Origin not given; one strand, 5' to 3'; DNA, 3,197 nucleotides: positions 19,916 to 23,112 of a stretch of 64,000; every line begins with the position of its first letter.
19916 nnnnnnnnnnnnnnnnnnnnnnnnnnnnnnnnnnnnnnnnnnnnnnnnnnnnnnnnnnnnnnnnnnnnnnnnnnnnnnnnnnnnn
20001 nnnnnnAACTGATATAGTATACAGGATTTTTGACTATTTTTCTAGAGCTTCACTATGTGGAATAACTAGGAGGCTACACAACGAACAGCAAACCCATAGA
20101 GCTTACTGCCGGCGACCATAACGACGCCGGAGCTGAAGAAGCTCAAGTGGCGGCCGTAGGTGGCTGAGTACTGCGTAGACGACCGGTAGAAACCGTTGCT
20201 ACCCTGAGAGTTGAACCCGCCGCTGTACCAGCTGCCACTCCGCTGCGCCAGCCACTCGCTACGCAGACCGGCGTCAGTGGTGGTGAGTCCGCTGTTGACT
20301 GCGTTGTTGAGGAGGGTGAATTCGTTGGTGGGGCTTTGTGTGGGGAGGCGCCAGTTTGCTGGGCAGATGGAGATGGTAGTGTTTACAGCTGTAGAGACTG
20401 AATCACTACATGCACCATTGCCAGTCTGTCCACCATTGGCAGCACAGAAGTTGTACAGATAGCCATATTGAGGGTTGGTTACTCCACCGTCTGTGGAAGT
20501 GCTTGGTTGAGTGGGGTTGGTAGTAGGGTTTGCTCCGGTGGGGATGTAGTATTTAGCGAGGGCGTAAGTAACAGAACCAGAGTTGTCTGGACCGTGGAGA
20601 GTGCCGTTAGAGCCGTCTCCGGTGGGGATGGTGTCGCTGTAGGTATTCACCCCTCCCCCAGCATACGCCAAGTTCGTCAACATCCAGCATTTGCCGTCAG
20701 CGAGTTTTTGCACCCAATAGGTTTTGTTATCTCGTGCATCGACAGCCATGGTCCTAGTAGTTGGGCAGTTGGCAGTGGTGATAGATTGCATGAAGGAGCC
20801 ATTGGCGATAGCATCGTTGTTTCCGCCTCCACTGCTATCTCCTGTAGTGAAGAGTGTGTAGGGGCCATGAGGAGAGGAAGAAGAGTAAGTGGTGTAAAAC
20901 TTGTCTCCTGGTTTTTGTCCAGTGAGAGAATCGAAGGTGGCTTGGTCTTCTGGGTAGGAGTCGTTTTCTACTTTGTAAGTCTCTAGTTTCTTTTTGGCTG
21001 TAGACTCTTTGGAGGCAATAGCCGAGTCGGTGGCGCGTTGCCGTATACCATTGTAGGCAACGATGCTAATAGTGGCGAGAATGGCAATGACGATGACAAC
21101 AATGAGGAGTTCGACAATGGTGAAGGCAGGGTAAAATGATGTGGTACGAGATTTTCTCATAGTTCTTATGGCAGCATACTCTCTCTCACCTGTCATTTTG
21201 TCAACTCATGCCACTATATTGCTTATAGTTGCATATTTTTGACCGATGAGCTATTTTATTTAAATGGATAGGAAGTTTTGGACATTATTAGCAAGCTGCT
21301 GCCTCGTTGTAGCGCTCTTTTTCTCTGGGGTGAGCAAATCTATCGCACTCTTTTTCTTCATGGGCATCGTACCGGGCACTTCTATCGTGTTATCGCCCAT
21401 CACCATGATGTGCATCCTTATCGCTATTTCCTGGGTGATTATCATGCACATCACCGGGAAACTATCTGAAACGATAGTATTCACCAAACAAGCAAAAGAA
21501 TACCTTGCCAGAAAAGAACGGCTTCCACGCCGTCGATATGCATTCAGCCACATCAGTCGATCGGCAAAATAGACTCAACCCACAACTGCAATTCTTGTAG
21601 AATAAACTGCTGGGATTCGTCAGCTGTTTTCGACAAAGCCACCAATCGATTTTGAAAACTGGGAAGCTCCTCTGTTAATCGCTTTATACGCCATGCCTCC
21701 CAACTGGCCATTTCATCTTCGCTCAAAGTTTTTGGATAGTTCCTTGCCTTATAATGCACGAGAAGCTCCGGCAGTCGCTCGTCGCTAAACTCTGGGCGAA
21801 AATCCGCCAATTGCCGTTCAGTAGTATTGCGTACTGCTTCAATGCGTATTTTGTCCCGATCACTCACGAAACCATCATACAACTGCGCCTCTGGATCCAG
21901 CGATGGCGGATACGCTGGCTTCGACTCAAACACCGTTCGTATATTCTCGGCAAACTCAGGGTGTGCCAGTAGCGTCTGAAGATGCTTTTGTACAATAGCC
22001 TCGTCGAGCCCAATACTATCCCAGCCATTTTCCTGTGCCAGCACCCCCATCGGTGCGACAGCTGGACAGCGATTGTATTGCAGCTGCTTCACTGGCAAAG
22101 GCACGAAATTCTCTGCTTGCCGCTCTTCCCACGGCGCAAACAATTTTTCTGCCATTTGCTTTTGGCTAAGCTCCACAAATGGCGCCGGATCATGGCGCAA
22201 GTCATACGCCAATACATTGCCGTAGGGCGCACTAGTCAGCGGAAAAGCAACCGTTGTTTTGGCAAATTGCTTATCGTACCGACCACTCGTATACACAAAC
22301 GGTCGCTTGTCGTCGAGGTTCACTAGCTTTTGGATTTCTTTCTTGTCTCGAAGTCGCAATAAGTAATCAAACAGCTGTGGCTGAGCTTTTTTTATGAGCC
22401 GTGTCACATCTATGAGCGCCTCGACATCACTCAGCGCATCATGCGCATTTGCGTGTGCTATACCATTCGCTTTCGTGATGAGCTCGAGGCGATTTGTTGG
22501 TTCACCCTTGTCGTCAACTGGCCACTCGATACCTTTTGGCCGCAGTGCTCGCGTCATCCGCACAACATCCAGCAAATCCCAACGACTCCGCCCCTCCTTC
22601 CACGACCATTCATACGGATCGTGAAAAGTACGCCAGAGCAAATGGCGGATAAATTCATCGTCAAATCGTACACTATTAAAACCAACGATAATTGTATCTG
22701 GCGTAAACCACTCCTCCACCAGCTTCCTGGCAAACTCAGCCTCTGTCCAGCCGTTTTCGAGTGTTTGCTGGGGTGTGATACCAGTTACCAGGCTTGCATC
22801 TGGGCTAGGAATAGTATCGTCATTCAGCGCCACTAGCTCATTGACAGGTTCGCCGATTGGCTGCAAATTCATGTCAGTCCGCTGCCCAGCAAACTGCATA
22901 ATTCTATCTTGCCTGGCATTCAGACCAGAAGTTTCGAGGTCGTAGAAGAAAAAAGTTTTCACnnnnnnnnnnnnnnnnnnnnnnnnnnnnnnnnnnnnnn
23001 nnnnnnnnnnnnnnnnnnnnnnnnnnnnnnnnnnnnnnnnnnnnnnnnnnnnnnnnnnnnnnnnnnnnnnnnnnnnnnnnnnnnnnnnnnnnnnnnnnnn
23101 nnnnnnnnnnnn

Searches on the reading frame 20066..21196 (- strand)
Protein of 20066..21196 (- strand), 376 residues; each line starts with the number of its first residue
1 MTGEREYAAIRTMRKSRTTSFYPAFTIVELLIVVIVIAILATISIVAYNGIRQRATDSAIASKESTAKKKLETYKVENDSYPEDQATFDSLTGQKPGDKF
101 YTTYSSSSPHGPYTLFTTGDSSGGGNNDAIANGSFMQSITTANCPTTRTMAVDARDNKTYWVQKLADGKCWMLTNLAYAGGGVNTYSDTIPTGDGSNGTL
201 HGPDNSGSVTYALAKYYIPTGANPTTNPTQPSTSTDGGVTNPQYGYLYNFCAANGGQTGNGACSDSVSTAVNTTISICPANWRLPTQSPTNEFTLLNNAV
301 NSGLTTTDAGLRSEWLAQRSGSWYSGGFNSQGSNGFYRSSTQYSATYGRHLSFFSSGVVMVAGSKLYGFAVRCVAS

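Call 5: search_protein_families(library=pfam, proteins=[window:20066-21196:-], max_evalue=0.1)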
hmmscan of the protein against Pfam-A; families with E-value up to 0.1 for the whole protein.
window:20066-21196:- (376 aa): 5 families
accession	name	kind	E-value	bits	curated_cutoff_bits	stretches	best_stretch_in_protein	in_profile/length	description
PF09603.15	Fib_succ_major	-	8.3e-07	29.9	33.9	1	168-374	5-186/187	Fibrobacter succinogenes major domain (Fib_succ_major)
PF18933.6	PsbP_2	-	0.00037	21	27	1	31-83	3-60/184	PsbP-like protein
PF21462.3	PsaS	-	0.015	15.9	27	1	88-126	10-50/112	Ph 6 antigen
PF08334.16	T2SSG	-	0.02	15.4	21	1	65-113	19-70/108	Type II secretion system (T2SS), protein G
PF07963.17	N_methyl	-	0.022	14.8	21.2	1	24-44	6-26/27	Prokaryotic N-terminal methylation motif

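Call 6: search_protein_families(library=ncbifam, proteins=[window:20066-21196:-], max_evalue=0.1)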
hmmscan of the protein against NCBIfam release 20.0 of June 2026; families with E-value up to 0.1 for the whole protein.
window:20066-21196:- (376 aa): 11 families
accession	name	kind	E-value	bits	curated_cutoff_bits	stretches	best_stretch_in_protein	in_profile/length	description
TIGR02145.1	Fib_succ_major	domain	6.1e-12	46.6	41.65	2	243-375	45-175/176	FISUMP domain-containing protein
TIGR01710.1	typeII_sec_gspG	equivalog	5.6e-09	36.1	88.85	1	25-97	3-74/134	type II secretion system major pseudopilin GspG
NF007862.0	PRK10574.1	equivalog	2.4e-05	24.5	138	1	24-82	6-64/145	prepilin peptidase-dependent pilin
NF041775.1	typeIV_PilA_Myxo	equivalog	8e-05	22.7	400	1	13-74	1-55/214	type IV pilin protein PilA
NF040999.1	pilin_ComGC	equivalog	9.5e-05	22.5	75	1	24-83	3-62/84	competence type IV pilus major pilin ComGC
NF042931.1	SAG1386_EF1546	equivalog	0.0048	17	80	1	14-86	20-86/158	SAG1386/EF1546 family surface-associated protein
TIGR02596.1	TIGR02596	subfamily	0.0066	16.5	70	1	25-51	1-27/196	Verru_Chthon cassette protein D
NF041013.1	T4P_ComGE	equivalog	0.034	14.2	49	1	23-78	4-60/83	competence type IV pilus minor pilin ComGE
TIGR02599.1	TIGR02599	subfamily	0.06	12.6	256.5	0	24-52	1-29/361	Verru_Chthon cassette protein C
TIGR02532.1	IV_pilin_GFxxxE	domain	0.061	13.2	16.3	0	25-43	4-22/24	prepilin-type N-terminal cleavage/methylation domain-containing protein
TIGR01708.2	typeII_sec_gspH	equivalog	0.082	12.9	80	0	25-52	4-31/169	type II secretion system minor pseudopilin GspH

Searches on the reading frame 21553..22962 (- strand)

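Call 5: search_protein_families(library=pfam, proteins=[window:21553-22962:-], max_evalue=0.1)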
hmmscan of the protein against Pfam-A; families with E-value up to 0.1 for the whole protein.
window:21553-22962:- (469 aa): 4 families
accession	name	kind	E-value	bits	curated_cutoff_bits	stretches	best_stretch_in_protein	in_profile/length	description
PF08411.15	Exonuc_X-T_C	-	3e-67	227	27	1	205-463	1-268/269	Exonuclease C-terminal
PF00929.31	RNase_T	-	1.5e-21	78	24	1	6-186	2-163/164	Exonuclease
PF13482.12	RNase_H_2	-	0.0016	18.9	22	0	66-125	35-101/165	RNase_H superfamily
PF03127.19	GAT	-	0.097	13.3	31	0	175-219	18-63/77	GAT domain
